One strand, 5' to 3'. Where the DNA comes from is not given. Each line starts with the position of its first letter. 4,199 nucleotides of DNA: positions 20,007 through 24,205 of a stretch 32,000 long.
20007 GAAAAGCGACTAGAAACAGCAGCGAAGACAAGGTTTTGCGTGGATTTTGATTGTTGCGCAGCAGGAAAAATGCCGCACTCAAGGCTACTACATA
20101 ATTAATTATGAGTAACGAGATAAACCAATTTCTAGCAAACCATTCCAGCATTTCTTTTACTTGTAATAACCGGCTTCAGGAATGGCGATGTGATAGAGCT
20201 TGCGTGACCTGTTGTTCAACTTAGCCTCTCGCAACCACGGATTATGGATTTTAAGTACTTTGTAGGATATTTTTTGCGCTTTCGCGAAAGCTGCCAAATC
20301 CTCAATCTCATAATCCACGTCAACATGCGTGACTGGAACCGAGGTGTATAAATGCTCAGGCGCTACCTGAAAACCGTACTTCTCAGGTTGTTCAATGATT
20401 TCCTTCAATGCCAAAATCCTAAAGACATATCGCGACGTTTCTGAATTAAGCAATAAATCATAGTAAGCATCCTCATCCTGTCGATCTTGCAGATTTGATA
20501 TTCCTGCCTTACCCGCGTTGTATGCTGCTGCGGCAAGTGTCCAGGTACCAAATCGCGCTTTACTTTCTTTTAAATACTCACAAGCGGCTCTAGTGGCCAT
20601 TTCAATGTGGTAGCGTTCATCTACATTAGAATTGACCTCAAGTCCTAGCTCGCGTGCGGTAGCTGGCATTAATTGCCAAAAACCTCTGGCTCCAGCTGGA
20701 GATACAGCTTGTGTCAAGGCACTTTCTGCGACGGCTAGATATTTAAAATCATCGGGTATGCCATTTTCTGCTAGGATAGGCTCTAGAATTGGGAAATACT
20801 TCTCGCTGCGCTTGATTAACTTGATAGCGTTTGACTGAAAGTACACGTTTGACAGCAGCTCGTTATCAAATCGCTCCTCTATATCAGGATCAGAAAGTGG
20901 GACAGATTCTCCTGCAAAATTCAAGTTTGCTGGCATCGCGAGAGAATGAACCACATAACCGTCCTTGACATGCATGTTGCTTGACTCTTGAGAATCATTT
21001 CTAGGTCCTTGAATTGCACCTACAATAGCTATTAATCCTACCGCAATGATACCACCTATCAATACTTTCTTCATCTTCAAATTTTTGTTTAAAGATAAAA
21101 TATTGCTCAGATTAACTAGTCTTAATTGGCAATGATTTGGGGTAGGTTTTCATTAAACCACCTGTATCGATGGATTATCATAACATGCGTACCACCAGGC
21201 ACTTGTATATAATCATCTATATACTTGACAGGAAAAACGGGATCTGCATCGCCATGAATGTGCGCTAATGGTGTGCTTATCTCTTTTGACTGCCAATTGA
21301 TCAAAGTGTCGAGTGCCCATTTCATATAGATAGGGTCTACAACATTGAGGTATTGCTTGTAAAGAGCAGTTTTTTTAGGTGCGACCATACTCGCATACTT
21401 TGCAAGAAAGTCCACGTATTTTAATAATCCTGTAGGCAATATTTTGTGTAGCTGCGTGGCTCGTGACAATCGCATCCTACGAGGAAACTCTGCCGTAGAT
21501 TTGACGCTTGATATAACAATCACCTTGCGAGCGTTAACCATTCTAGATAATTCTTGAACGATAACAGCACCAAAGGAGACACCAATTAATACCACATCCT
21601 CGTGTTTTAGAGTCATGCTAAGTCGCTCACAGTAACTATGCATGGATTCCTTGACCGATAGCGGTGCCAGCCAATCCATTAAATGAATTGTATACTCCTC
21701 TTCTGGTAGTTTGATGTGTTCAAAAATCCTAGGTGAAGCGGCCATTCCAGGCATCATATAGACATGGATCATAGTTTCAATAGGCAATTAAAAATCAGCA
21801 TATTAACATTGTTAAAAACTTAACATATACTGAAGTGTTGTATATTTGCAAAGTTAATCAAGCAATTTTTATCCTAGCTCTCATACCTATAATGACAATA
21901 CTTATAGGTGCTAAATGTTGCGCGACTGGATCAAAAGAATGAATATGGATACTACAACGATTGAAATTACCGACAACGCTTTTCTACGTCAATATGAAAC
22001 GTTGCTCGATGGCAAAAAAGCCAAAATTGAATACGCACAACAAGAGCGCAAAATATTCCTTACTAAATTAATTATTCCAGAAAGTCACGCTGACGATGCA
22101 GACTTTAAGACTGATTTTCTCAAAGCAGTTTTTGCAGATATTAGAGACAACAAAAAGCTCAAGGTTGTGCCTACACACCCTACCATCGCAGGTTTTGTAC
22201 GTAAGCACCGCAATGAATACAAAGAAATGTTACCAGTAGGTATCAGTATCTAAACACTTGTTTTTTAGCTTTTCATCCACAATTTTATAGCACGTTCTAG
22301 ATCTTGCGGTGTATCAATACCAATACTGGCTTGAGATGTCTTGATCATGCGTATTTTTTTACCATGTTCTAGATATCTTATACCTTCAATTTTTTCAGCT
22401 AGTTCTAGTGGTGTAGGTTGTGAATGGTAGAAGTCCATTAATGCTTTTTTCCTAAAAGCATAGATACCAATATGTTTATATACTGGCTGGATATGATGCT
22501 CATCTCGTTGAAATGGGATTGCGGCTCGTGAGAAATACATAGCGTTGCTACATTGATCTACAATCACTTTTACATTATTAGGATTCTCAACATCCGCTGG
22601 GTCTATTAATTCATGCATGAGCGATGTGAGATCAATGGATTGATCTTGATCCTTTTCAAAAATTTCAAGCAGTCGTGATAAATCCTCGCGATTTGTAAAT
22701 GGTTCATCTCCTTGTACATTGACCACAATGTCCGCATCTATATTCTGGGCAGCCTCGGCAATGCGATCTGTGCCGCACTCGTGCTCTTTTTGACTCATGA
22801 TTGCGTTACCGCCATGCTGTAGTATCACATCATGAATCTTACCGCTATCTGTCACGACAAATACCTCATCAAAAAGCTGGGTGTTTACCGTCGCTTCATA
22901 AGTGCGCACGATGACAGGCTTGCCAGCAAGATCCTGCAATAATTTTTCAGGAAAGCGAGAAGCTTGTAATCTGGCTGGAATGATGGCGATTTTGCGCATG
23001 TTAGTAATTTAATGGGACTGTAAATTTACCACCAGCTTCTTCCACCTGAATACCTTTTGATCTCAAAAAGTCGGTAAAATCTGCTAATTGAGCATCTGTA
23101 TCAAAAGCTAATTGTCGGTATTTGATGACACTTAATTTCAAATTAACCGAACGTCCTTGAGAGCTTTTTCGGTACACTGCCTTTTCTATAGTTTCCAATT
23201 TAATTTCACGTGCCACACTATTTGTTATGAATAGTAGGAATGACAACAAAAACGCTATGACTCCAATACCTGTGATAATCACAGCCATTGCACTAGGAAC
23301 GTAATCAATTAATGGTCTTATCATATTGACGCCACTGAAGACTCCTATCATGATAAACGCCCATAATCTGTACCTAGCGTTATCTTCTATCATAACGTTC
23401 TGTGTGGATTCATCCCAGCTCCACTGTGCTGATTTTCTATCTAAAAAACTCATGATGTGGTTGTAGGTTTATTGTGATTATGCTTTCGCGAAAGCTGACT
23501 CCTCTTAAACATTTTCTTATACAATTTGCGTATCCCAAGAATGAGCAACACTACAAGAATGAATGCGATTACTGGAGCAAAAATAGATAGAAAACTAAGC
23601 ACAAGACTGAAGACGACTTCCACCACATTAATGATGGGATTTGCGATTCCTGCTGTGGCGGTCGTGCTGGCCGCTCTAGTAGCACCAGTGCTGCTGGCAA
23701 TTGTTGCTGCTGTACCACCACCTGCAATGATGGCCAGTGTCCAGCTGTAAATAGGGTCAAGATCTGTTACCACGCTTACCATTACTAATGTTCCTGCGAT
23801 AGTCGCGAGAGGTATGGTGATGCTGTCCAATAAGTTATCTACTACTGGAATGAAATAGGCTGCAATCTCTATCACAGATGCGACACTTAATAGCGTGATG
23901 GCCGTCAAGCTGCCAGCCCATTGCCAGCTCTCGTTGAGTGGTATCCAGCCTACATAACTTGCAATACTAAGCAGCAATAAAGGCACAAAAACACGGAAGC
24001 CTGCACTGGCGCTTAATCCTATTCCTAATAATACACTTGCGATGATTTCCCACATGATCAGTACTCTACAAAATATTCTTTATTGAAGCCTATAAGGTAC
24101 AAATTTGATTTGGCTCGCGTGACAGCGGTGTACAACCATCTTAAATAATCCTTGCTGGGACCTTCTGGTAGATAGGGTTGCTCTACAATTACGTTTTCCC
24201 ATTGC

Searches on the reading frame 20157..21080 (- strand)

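Call 9: search_protein_families(library=pfam, proteins=[window:20157-21080:-])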
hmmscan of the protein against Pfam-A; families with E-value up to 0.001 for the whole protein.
window:20157-21080:- (307 aa): 1 family
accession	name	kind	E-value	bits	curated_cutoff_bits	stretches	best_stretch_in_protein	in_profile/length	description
PF01464.25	SLT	-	3.6e-20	72.1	21.3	1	109-204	14-111/117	Transglycosylase SLT domain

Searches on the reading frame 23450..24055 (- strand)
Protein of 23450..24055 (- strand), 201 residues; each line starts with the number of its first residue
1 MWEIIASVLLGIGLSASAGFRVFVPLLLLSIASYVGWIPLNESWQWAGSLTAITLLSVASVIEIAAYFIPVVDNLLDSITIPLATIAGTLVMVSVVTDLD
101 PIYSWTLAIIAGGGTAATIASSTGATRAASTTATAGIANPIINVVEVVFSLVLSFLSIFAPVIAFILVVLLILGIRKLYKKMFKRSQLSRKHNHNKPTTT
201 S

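Call 9: search_protein_families(library=pfam, proteins=[window:23450-24055:-])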
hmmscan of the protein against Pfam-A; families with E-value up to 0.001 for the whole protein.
window:23450-24055:- (201 aa): 1 family
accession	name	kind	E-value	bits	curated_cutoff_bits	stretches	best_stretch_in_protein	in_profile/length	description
PF13548.11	DUF4126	-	3.4e-49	167.4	27.5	1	8-177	1-171/175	Domain of unknown function (DUF4126)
